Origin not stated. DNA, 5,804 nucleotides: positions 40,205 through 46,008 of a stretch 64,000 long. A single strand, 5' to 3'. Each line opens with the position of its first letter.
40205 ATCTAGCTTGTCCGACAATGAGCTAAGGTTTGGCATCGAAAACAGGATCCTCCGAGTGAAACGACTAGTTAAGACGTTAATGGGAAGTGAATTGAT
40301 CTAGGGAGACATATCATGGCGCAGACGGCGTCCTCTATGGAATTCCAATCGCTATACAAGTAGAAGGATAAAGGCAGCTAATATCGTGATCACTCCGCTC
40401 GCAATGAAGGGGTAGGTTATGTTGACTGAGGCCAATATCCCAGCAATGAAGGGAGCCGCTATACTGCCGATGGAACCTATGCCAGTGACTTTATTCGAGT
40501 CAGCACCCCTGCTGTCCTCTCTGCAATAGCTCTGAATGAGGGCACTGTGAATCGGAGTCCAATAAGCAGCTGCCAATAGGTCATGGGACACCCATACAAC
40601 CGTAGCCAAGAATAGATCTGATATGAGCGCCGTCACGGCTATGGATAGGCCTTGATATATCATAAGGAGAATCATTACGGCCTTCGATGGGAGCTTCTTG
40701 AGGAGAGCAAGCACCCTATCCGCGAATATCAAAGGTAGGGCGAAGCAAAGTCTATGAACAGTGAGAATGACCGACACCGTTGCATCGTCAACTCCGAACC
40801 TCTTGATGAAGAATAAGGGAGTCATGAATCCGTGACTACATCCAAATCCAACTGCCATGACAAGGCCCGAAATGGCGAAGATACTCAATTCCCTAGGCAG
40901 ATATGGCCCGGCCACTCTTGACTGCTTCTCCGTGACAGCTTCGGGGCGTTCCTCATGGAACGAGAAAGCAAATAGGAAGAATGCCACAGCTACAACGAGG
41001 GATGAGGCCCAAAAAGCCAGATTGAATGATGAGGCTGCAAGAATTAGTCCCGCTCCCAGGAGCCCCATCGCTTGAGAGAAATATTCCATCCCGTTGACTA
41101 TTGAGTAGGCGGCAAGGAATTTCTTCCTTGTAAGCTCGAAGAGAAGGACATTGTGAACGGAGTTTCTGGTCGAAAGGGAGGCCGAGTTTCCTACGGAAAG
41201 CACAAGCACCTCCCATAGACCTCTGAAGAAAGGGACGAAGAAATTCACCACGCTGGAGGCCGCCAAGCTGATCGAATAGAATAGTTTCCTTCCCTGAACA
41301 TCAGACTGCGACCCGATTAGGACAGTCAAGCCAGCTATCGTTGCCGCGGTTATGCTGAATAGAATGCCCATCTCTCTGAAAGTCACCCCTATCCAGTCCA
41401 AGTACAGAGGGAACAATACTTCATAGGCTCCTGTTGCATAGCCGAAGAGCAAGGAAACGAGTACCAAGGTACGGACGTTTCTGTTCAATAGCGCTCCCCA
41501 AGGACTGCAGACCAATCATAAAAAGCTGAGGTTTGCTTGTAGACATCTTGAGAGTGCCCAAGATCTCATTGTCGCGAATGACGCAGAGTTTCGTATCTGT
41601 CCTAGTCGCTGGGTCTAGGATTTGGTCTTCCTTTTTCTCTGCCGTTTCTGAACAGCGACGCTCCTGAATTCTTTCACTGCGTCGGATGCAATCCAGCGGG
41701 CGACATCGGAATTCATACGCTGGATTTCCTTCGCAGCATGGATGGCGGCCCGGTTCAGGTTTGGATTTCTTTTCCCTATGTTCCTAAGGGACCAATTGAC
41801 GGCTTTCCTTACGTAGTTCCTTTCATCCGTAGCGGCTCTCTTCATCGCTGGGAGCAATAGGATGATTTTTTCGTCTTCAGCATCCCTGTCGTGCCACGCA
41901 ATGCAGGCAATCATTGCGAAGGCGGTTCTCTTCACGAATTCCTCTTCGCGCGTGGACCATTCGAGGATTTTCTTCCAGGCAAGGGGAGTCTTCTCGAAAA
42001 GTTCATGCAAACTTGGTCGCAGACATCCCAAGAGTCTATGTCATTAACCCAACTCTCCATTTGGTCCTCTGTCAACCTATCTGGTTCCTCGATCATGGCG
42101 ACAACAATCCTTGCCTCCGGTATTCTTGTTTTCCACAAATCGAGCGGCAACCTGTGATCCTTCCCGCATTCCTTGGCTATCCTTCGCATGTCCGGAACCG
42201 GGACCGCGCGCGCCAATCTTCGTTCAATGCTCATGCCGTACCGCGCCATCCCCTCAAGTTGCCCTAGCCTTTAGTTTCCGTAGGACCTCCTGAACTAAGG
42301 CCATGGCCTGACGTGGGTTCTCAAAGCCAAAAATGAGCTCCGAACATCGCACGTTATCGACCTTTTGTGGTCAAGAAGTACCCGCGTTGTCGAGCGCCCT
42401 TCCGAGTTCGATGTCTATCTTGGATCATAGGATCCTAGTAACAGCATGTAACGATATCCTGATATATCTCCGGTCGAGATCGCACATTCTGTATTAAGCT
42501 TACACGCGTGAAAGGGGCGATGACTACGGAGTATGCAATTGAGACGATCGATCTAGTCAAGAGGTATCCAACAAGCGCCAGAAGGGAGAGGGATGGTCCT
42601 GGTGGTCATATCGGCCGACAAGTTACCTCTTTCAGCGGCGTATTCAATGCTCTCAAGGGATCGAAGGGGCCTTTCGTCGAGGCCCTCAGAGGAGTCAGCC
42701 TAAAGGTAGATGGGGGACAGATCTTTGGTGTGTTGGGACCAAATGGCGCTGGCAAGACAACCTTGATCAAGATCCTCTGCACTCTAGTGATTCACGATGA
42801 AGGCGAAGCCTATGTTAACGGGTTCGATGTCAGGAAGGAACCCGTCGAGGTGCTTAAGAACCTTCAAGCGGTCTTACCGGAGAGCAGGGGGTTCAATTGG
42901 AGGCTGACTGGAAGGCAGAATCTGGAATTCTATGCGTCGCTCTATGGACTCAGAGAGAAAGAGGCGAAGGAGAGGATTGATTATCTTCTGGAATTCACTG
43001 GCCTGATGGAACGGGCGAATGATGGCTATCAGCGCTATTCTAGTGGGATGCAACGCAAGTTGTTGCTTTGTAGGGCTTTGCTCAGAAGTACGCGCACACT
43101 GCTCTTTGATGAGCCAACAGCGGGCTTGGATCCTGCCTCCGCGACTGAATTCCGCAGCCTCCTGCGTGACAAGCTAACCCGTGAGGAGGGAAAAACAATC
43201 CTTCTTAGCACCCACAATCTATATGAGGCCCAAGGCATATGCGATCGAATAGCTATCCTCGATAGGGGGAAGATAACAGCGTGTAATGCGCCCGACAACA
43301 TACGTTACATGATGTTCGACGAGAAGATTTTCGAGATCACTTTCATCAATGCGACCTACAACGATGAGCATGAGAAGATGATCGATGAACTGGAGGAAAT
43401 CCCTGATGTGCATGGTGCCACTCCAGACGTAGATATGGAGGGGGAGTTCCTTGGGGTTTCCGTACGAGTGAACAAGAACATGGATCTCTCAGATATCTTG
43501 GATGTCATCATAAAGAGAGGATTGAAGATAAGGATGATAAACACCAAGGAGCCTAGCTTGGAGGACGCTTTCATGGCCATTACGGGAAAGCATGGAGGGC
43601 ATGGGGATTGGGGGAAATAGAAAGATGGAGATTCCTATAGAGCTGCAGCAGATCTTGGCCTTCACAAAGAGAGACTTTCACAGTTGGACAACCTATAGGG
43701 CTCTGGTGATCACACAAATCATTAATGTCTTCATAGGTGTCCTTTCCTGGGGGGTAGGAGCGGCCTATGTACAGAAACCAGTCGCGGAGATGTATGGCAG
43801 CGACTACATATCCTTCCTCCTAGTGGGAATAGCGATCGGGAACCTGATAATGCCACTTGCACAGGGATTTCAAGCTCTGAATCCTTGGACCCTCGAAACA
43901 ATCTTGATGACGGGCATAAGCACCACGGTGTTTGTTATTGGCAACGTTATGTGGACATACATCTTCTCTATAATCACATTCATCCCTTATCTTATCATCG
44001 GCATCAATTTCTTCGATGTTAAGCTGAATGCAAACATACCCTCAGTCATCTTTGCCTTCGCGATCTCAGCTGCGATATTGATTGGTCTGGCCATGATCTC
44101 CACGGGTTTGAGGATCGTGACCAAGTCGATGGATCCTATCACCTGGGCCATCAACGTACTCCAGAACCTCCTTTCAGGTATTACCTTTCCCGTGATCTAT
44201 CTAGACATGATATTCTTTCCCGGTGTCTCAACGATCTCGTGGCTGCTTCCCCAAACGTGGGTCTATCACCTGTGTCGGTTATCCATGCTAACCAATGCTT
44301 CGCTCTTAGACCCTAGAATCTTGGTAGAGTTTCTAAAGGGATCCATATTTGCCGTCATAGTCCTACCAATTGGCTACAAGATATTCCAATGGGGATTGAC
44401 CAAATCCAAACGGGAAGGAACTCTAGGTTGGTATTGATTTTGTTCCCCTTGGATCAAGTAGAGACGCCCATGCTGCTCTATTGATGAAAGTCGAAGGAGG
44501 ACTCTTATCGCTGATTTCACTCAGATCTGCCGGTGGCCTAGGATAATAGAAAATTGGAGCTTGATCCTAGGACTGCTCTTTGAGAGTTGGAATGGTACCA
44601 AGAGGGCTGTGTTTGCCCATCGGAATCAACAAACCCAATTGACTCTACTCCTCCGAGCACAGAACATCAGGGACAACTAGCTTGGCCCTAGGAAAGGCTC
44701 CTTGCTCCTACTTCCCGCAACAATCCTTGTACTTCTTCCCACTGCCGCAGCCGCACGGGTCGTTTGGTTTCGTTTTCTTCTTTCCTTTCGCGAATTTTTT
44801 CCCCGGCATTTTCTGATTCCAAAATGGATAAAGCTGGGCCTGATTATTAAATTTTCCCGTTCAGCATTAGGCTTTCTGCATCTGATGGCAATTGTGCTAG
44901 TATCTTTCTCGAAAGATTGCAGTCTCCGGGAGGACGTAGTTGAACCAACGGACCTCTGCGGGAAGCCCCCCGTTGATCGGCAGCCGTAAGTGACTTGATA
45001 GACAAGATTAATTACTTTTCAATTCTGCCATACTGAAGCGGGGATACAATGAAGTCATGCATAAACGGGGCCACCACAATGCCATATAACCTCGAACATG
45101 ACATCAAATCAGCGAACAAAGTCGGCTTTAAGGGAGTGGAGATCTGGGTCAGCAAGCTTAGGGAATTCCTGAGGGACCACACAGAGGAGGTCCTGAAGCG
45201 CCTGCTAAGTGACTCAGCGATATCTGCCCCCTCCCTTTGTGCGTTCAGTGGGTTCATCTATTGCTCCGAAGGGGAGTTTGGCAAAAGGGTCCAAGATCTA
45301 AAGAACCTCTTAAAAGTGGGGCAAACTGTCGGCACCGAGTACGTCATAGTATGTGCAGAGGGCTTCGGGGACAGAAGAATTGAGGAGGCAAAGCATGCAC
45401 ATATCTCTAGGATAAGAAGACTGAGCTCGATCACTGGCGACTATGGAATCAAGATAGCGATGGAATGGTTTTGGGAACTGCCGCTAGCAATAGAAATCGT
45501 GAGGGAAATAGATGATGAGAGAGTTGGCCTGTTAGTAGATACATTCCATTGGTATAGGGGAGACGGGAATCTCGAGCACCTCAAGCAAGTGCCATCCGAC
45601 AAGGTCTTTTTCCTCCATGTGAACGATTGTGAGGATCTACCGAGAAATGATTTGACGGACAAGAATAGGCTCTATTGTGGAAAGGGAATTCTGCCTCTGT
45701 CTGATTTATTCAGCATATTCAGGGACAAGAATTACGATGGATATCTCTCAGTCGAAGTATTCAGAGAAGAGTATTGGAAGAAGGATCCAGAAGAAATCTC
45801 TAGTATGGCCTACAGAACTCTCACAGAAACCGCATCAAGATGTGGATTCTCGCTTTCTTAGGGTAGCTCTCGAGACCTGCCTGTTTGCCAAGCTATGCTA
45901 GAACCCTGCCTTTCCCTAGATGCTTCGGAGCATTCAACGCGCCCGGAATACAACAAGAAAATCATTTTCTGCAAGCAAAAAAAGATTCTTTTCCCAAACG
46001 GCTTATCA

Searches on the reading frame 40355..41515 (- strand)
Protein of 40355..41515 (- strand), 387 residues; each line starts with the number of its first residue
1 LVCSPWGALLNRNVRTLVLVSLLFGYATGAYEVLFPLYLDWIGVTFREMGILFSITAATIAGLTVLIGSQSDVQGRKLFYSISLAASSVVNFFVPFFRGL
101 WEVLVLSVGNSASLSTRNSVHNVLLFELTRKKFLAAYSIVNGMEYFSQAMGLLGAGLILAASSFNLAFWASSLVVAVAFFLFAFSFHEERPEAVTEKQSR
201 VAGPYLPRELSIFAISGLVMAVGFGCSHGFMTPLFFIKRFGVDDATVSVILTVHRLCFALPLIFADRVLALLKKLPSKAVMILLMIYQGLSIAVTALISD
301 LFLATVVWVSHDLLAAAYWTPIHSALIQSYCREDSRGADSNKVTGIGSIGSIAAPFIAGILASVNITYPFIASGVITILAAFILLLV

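Call 19: search_protein_families(library=pfam, proteins=[window:40355-41515:-], max_evalue=0.001)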
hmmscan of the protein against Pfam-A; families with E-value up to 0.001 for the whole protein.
window:40355-41515:- (387 aa): 1 family
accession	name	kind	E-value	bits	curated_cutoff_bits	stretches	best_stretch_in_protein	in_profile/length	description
PF07690.21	MFS_1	-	4.5e-25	88.7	33.4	2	17-250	1-241/347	Major Facilitator Superfamily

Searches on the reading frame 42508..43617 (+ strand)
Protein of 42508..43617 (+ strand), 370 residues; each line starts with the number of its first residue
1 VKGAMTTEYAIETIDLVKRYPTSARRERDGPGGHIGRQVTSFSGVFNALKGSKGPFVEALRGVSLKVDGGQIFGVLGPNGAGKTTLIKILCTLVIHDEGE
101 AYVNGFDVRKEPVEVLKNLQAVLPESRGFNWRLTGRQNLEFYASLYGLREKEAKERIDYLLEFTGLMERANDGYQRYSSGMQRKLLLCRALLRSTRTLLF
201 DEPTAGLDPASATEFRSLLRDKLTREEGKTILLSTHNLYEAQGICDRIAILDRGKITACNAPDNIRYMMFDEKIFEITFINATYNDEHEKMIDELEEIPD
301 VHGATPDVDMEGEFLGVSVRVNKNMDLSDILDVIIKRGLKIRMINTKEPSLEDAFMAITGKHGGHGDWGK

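Call 19: search_protein_families(library=pfam, proteins=[window:42508-43617:+], max_evalue=0.001)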
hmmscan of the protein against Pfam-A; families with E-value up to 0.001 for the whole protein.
window:42508-43617:+ (370 aa): 3 families
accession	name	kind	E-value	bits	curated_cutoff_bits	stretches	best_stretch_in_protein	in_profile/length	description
PF00005.33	ABC_tran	-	5.1e-25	89.1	25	1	60-205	1-137/137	ABC transporter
PF13304.12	AAA_21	-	2.5e-16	61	27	1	175-239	236-301/304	AAA domain, putative AbiEii toxin, Type IV TA system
PF13732.12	DrrA1-3_C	-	7.4e-06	27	27.4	1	277-357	17-79/81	ATP-binding protein DrrA1-3-like, C-terminal domain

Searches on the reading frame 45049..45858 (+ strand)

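Call 19: search_protein_families(library=pfam, proteins=[window:45049-45858:+], max_evalue=0.001)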
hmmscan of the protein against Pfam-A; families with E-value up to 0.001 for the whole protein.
window:45049-45858:+ (270 aa): 1 family
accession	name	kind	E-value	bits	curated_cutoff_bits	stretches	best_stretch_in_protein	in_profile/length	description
PF01261.30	AP_endonuc_2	-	2e-31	110.1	31.1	1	21-248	3-244/249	Xylose isomerase-like TIM barrel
